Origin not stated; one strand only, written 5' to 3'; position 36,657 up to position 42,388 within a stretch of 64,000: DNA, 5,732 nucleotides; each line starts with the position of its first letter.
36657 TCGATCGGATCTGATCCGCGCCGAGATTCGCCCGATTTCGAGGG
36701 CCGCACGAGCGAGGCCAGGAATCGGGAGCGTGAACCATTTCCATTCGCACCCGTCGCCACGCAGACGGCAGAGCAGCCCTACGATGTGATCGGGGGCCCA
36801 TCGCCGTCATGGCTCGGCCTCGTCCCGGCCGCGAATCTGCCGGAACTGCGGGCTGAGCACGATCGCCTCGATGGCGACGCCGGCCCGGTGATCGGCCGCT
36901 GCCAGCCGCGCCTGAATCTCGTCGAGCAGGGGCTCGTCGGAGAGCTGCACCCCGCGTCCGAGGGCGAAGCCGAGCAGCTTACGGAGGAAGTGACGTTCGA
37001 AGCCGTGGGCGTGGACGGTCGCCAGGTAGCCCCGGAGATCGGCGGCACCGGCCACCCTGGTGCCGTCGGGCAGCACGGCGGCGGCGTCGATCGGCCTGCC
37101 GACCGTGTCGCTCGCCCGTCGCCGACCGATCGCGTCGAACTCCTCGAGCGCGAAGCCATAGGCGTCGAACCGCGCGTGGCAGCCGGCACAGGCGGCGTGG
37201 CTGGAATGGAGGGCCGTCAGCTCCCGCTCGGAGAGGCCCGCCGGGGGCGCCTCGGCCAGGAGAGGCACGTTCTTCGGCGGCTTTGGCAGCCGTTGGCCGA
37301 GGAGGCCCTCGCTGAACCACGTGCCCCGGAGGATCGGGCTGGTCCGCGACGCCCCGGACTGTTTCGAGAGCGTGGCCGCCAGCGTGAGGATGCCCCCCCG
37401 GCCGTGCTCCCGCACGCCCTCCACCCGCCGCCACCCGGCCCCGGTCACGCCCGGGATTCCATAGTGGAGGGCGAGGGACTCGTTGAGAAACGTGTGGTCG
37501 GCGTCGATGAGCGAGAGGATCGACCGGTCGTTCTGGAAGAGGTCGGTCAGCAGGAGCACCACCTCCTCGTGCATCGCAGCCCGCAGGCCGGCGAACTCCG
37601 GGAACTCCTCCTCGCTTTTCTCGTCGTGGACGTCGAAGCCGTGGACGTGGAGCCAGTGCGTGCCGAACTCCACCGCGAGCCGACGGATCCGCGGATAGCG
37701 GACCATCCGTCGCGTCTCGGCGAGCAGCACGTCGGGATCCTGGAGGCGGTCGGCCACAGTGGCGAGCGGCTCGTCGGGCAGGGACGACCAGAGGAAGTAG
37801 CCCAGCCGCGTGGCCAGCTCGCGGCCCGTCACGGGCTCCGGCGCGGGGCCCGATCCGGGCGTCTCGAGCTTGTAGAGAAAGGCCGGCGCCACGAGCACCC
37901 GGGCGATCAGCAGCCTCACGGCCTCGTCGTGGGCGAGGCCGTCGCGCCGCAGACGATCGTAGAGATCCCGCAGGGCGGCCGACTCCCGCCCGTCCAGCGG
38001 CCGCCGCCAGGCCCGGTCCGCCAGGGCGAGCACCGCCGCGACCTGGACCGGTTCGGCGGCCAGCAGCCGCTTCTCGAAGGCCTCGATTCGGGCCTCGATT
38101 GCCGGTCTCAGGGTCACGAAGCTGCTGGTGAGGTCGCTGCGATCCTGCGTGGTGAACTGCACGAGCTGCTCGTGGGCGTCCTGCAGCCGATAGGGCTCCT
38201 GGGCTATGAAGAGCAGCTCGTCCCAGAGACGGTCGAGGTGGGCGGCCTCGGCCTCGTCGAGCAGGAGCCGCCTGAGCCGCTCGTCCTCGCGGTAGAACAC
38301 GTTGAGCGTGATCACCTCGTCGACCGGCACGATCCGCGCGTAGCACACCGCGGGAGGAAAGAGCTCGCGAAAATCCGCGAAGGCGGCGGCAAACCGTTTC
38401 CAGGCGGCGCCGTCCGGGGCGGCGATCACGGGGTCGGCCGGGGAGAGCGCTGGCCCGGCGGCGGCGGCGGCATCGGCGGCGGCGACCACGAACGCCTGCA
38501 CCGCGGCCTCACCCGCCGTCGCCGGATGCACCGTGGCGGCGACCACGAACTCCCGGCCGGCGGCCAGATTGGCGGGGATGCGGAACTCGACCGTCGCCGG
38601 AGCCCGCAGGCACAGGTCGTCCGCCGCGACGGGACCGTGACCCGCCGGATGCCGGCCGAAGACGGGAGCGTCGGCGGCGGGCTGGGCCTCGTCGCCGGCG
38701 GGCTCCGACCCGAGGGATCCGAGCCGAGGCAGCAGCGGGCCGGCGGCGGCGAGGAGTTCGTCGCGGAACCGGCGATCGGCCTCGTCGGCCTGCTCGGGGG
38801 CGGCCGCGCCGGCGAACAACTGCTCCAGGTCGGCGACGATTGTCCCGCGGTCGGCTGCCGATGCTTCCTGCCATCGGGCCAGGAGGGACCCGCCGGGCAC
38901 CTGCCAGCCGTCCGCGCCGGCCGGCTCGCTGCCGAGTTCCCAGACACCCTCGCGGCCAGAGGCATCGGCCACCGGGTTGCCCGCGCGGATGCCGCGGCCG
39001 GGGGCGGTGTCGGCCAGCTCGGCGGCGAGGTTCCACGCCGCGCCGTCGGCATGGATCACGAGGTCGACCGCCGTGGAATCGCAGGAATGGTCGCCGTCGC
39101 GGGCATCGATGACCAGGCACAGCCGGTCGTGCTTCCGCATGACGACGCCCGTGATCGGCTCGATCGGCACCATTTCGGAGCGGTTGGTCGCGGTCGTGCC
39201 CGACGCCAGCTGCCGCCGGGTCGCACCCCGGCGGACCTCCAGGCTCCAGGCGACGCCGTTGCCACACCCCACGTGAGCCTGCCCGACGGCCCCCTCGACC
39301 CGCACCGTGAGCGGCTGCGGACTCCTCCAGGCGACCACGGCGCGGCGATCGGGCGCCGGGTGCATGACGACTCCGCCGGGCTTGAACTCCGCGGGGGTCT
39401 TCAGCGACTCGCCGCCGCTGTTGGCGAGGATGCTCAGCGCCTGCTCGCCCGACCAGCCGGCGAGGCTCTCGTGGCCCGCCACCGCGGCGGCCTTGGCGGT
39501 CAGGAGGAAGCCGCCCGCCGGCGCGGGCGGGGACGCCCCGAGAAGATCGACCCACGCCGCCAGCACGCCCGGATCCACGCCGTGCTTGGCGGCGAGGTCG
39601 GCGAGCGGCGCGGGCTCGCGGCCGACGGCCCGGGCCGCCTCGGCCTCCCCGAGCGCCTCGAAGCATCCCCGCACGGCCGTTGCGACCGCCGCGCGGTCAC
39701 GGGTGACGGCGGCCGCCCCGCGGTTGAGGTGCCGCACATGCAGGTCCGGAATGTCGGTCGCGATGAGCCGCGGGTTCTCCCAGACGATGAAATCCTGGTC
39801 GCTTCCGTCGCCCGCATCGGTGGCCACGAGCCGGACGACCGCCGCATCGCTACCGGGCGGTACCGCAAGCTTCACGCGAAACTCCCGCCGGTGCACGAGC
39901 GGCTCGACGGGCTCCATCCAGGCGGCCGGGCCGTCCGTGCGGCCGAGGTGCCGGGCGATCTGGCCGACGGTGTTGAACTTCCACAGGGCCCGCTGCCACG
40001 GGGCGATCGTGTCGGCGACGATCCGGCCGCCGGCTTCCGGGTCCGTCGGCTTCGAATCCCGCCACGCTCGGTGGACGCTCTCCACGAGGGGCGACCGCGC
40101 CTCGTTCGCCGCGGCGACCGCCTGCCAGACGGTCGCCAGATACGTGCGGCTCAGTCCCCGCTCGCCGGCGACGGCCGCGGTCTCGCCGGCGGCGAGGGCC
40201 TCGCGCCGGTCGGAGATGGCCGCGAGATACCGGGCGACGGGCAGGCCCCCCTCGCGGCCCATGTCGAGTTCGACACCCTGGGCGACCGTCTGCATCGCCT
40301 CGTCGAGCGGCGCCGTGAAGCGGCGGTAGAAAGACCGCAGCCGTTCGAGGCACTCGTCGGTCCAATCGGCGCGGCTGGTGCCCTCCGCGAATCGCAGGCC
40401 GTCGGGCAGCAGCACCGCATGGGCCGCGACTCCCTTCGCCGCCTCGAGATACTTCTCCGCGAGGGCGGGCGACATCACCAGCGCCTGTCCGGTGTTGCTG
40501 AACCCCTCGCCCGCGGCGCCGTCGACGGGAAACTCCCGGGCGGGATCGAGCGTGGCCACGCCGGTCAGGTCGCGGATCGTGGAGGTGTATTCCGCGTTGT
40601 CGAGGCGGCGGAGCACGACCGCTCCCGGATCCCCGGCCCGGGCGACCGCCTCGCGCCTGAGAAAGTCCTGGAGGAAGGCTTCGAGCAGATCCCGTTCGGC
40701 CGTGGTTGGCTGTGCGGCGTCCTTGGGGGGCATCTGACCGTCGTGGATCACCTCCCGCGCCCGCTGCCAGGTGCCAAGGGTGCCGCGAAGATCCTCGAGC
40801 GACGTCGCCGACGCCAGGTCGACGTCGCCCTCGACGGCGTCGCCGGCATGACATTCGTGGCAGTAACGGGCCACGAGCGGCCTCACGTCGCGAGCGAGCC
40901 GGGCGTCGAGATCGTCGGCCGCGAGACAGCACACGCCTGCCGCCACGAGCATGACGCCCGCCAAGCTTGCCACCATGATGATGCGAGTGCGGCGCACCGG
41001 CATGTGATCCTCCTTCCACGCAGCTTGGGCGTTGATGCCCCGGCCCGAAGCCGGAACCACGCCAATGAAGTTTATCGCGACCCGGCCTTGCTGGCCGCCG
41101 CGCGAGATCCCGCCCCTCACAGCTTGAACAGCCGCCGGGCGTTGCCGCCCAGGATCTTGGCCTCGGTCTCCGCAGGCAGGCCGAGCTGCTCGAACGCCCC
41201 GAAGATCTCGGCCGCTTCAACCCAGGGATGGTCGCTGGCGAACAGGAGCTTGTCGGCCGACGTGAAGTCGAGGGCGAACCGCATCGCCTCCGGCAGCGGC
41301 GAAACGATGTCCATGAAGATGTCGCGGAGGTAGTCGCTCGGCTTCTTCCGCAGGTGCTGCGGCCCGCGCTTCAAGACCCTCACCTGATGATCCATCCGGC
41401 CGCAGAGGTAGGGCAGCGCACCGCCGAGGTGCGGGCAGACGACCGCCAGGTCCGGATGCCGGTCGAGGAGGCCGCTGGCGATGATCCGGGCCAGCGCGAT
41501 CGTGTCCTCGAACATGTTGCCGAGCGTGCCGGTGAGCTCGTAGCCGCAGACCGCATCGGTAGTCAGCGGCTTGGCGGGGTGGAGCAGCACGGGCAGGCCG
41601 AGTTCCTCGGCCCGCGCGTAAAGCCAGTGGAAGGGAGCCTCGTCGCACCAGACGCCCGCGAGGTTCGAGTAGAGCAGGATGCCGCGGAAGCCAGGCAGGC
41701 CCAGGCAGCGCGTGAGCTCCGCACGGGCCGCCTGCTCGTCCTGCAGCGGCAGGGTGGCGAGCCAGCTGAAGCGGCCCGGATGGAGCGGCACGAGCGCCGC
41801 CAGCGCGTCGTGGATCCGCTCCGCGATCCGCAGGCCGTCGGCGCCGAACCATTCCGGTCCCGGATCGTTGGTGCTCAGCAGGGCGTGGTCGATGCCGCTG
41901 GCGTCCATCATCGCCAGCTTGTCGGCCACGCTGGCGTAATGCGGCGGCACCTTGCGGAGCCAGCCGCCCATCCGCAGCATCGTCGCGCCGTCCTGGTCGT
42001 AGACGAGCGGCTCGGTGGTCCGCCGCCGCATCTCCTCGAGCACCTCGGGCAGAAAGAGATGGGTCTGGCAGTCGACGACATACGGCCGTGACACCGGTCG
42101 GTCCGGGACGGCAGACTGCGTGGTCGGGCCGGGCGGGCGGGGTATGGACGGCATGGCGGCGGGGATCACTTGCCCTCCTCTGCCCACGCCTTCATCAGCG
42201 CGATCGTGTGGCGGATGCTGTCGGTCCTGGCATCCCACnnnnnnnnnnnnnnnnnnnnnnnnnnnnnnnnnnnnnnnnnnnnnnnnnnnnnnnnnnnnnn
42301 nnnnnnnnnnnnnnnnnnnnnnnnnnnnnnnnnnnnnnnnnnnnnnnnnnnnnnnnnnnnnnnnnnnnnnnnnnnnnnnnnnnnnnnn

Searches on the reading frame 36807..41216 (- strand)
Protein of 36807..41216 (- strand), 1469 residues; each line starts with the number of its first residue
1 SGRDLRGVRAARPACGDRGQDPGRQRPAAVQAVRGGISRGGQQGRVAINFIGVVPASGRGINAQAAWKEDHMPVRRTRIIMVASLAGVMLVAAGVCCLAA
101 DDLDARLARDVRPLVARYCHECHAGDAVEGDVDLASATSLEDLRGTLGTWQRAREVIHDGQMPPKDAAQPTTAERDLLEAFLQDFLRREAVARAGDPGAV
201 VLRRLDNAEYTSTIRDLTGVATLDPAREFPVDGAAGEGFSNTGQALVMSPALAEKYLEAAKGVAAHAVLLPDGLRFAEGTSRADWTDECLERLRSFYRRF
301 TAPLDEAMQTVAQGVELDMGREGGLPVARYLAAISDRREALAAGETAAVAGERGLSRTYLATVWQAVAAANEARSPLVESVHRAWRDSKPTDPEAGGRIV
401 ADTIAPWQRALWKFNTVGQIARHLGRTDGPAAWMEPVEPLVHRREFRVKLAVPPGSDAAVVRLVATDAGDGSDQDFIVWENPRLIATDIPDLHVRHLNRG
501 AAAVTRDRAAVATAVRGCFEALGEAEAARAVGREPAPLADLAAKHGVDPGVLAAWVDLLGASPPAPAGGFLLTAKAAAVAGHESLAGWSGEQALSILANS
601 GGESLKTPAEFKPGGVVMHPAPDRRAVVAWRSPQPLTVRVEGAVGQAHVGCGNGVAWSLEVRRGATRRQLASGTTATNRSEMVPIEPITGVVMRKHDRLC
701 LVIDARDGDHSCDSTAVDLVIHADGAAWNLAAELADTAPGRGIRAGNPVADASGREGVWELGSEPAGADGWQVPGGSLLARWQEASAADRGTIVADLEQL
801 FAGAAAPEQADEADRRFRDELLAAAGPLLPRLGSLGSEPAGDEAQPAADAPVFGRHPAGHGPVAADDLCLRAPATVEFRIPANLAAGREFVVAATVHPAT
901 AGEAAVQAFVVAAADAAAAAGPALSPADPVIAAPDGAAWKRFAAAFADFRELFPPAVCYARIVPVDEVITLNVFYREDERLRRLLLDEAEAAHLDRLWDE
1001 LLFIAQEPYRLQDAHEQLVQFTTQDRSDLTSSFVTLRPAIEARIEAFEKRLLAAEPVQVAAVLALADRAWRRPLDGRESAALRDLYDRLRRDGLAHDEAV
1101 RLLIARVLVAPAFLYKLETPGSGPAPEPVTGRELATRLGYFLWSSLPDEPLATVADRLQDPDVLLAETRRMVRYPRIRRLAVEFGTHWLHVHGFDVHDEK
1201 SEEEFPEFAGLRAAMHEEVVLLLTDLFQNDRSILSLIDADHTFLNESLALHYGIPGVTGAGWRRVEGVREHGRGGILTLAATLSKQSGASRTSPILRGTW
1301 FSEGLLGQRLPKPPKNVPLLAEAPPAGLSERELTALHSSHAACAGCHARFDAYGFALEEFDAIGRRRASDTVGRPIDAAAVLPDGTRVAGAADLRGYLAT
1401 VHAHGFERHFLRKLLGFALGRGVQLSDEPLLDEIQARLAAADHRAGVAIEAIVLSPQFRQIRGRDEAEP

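Call 78: search_protein_families(library=pfam, proteins=[window:36807-41216:-], max_evalue=0.01)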
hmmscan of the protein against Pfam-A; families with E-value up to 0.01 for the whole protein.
window:36807-41216:- (1469 aa): 7 families
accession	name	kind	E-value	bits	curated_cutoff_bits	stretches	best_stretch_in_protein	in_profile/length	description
PF07631.16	PSD4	-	5.9e-32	111.3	23.3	1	1131-1254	3-128/128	Protein of unknown function (DUF1592)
PF07627.16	PSCyt3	-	9.3e-28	96.8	27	1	1273-1369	1-97/98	Protein of unknown function (DUF1588)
PF07626.16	PSD3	-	5.8e-21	75.2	23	1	203-268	1-64/65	Protein of unknown function (DUF1587)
PF07624.16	PSD2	-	4.1e-17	62.1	25.8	1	1384-1458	1-74/74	Protein of unknown function (DUF1585)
PF07637.16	PSD5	-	2.4e-11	44.3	34.2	1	1062-1118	6-62/62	Protein of unknown function (DUF1595)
PF07635.16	PSCyt1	-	2.9e-05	25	22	1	119-166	1-59/59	Planctomycete cytochrome C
PF13442.11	Cytochrome_CBB3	-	0.00031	21.4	27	0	108-181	3-67/68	Cytochrome C oxidase, cbb3-type, subunit III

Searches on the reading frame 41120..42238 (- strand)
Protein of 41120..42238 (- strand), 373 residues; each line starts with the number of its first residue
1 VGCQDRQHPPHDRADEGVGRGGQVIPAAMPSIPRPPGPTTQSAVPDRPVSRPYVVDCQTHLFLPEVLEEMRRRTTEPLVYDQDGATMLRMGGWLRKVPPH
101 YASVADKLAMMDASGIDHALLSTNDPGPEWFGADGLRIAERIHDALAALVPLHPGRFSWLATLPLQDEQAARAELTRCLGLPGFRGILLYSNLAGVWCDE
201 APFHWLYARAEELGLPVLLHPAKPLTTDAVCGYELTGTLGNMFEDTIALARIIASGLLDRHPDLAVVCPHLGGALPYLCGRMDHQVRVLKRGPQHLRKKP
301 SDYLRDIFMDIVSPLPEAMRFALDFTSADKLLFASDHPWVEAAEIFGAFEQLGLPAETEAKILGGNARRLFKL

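Call 7: search_protein_families(library=pfam, proteins=[window:41120-42238:-], max_evalue=0.01)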
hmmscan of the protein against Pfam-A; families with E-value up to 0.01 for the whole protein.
window:41120-42238:- (373 aa): 1 family
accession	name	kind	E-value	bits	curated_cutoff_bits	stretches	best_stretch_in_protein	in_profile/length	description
PF04909.20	Amidohydro_2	-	2.9e-36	126.1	26.4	1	55-373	1-289/289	Amidohydrolase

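Call 8: search_protein_families(library=ncbifam, proteins=[window:41120-42238:-], max_evalue=0.01)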
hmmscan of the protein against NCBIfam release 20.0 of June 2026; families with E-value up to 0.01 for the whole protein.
window:41120-42238:- (373 aa): 0 families
